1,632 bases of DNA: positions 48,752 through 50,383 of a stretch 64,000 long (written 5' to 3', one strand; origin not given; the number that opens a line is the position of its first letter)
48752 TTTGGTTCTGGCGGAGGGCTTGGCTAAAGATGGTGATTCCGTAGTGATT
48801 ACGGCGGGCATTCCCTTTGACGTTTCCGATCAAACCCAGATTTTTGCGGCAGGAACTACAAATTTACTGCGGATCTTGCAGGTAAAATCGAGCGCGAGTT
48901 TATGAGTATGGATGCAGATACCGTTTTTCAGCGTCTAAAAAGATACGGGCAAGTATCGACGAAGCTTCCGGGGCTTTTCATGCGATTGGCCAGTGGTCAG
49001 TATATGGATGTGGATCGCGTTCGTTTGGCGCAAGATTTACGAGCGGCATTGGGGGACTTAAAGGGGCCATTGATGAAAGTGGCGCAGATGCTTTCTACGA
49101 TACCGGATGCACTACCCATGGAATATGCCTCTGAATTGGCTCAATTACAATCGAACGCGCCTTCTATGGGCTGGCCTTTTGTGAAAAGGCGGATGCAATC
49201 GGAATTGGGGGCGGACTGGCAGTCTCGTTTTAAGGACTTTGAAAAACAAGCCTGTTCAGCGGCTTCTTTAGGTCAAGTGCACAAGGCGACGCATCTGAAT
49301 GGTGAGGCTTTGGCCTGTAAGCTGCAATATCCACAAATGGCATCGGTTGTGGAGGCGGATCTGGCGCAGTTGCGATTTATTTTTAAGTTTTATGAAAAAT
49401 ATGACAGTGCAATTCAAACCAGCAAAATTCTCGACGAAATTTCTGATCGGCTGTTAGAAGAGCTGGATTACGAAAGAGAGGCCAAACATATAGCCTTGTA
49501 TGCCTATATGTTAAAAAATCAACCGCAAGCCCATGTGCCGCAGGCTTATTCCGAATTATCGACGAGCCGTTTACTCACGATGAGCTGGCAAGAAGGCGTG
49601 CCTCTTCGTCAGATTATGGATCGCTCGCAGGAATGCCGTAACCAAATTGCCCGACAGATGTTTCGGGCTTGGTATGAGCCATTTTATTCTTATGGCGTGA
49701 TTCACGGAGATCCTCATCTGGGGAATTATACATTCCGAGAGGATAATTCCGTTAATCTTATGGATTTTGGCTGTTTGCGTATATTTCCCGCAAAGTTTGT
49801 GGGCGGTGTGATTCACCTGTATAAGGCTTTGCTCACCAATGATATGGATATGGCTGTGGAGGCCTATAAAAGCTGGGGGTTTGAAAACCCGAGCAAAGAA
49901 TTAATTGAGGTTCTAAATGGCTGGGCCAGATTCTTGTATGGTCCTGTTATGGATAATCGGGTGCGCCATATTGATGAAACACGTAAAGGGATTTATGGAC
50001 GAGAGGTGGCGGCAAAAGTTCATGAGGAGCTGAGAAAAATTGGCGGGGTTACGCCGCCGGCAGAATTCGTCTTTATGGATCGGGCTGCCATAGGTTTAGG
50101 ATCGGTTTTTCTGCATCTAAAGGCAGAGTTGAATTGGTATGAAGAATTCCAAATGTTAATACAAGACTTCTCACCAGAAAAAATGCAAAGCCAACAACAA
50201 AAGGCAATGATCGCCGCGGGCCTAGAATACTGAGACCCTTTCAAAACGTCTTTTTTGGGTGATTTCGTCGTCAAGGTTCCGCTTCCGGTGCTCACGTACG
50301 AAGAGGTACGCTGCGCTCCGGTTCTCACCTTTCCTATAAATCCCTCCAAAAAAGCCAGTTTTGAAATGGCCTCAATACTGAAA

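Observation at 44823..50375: MITE family C copies inserted exactly at the stop codons of kbl and the UbiB-like kinase gene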

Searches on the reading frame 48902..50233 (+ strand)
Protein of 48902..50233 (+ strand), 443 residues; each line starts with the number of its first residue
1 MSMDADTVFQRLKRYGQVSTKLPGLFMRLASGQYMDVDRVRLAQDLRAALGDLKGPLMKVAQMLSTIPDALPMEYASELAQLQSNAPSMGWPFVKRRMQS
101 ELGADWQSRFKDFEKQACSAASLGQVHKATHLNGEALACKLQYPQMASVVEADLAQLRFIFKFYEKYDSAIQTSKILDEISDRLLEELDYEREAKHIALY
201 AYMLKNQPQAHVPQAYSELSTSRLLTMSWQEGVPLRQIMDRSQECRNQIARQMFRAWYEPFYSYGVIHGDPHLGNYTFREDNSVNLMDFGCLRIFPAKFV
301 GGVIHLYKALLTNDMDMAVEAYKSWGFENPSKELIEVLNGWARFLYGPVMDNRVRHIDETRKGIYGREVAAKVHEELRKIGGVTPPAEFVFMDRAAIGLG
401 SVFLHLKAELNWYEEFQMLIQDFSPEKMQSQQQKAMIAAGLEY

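Call 7: search_protein_families(library=pfam, proteins=[window:48902-50233:+])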
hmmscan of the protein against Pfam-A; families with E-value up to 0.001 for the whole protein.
window:48902-50233:+ (443 aa): 1 family
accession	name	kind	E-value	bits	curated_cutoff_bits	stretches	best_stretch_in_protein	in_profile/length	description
PF03109.22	ABC1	-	1.2e-57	195.4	22.9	1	81-320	1-242/244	ABC1 atypical kinase-like domain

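Call 14: find_homologous_proteins(query=window:48902-50230:+, max_evalue=1e-30)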
Query window:48902-50230:+ (443 aa): 8000 proteins with E <= 1e-30 among 8000 candidates; the best 120 are listed.
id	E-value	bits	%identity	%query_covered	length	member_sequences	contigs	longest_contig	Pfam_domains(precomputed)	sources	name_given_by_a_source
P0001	0.0e+0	1010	100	100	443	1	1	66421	PF03109.23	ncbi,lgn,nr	ncbi:MAG: AarF/ABC1/UbiB kinase family protein [Alphaproteobacteria bacterium]|nr:AarF/ABC1/UbiB kin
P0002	7.2e-298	1005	99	100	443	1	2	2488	PF03109.23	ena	-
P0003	1.9e-292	987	98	100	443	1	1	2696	PF03109.23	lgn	-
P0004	3.8e-247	838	83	99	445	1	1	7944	PF03109.23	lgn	-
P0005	8.0e-238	807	79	99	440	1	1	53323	PF03109.23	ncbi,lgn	-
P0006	4.8e-226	769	76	99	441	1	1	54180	PF03109.23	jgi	jgi:predicted unusual protein kinase regulating ubiquinone biosynthesis (AarF/ABC1/UbiB family)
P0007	2.0e-225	767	75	99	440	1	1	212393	PF03109.23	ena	-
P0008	5.2e-225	765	75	99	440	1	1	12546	PF03109.23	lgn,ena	-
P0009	1.8e-224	763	74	99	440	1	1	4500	PF03109.23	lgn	-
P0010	3.2e-222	756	74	99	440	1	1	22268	PF03109.23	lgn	-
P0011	3.7e-222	756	74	99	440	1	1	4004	PF03109.23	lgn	-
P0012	6.6e-222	755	74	99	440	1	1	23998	PF03109.23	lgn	-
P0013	6.3e-207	706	69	99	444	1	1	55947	PF03109.23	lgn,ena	-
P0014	8.1e-198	676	67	99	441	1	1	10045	PF03109.23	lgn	-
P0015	1.6e-193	662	66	97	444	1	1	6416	PF03109.23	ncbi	ncbi:MAG: ABC1 kinase family protein [Alphaproteobacteria bacterium]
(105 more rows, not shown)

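Call 15: find_encoding_contigs(protein=window:48902-50230:+, flank=3000, max_places=6)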
Protein window:48902-50230:+ (443 aa): 1 contig read that carries it; 1 place shown.
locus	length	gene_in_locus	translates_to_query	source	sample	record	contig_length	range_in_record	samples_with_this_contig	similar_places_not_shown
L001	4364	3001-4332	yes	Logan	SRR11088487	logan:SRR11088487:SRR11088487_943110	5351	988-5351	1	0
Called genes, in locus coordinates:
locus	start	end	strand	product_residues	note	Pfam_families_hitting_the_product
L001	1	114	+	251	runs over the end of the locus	PF01464:SLT (weak)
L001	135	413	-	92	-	PF10073:GapR_DNA-bd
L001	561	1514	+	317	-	PF00892:EamA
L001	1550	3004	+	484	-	PF00224:PK, PF02887:PK_C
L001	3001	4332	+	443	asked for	PF03109:ABC1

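Call 17: find_encoding_contigs(protein=P0002, flank=5000, max_places=4)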
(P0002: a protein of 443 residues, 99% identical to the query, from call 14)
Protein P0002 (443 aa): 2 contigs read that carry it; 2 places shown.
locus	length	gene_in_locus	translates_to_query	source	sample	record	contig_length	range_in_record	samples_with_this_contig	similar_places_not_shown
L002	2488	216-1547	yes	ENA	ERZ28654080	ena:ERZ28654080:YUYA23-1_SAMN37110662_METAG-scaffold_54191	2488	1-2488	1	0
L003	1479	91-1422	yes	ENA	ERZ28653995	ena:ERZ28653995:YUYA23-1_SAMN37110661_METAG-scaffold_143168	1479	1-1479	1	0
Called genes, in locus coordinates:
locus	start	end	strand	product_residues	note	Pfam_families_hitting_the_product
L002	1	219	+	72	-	?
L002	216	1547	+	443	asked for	PF03109:ABC1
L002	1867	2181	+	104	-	PF18291:HU-HIG (weak), PF00216:Bac_DNA_binding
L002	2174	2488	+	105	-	?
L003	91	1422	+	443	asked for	PF03109:ABC1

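Call 18: find_encoding_contigs(protein=P0003, flank=5000, max_places=4)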
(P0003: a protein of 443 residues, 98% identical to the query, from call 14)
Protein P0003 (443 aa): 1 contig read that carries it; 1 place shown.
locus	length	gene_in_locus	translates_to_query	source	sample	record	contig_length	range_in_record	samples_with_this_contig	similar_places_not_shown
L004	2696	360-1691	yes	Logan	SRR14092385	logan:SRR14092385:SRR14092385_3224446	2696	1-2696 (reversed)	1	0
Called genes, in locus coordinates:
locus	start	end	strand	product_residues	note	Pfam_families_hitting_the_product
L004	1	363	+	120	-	?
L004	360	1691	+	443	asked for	PF03109:ABC1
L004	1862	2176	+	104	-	PF00216:Bac_DNA_binding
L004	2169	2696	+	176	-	?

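Call 39: find_encoding_contigs(protein=P0004, flank=5000, max_places=4)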
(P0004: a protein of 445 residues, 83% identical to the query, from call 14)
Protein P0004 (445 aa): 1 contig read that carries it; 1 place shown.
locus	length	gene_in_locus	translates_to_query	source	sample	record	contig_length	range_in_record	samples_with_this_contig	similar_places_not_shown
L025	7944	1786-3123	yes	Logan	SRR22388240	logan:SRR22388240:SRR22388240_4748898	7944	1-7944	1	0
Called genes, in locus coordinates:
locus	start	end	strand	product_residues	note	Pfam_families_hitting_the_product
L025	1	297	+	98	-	?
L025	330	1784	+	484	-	PF00224:PK, PF02887:PK_C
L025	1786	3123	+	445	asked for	PF03109:ABC1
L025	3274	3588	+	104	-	PF18291:HU-HIG (weak), PF00216:Bac_DNA_binding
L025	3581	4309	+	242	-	PF00497:SBP_bac_3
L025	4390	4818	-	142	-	-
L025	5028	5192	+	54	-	-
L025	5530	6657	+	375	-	-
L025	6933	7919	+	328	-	PF19923:DUF6386, PF00533:BRCT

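Call 40: find_encoding_contigs(protein=P0005, flank=10000, max_places=4)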
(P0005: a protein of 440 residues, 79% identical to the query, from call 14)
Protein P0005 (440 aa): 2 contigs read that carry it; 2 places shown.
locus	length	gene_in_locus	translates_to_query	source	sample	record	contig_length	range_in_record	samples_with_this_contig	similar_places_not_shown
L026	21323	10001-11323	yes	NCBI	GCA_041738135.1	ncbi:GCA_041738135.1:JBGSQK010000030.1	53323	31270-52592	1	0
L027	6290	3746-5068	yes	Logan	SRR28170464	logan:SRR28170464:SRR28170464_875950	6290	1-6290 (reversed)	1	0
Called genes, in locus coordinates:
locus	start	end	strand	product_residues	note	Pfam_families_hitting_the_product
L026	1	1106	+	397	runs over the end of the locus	PF00155:Aminotran_1_2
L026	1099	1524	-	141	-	-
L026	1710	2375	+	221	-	-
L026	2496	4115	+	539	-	PF00732:GMC_oxred_N, PF00890:FAD_binding_2 (faint), PF05199:GMC_oxred_C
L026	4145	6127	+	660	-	PF14749:Acyl-CoA_ox_N, PF02770:Acyl-CoA_dh_M, PF22924:ACOX_C_alpha1, PF01756:ACOX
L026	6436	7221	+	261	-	PF01464:SLT (weak)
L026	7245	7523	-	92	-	PF10073:GapR_DNA-bd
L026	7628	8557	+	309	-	PF00892:EamA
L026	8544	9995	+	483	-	PF00224:PK, PF02887:PK_C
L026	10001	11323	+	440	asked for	PF03109:ABC1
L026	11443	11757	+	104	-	PF18291:HU-HIG (weak), PF00216:Bac_DNA_binding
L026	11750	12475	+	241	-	PF00497:SBP_bac_3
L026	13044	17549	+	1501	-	PF12951:PATR, PF03797:Autotransporter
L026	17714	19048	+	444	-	PF22694:CtpB_N-like (weak), PF00595:PDZ (weak), PF13180:PDZ_2, PF17820:PDZ_6, PF03572:Peptidase_S41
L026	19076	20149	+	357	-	PF04748:Polysacc_deac_2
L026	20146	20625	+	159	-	PF00293:NUDIX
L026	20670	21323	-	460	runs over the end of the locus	?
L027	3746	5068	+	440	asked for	PF03109:ABC1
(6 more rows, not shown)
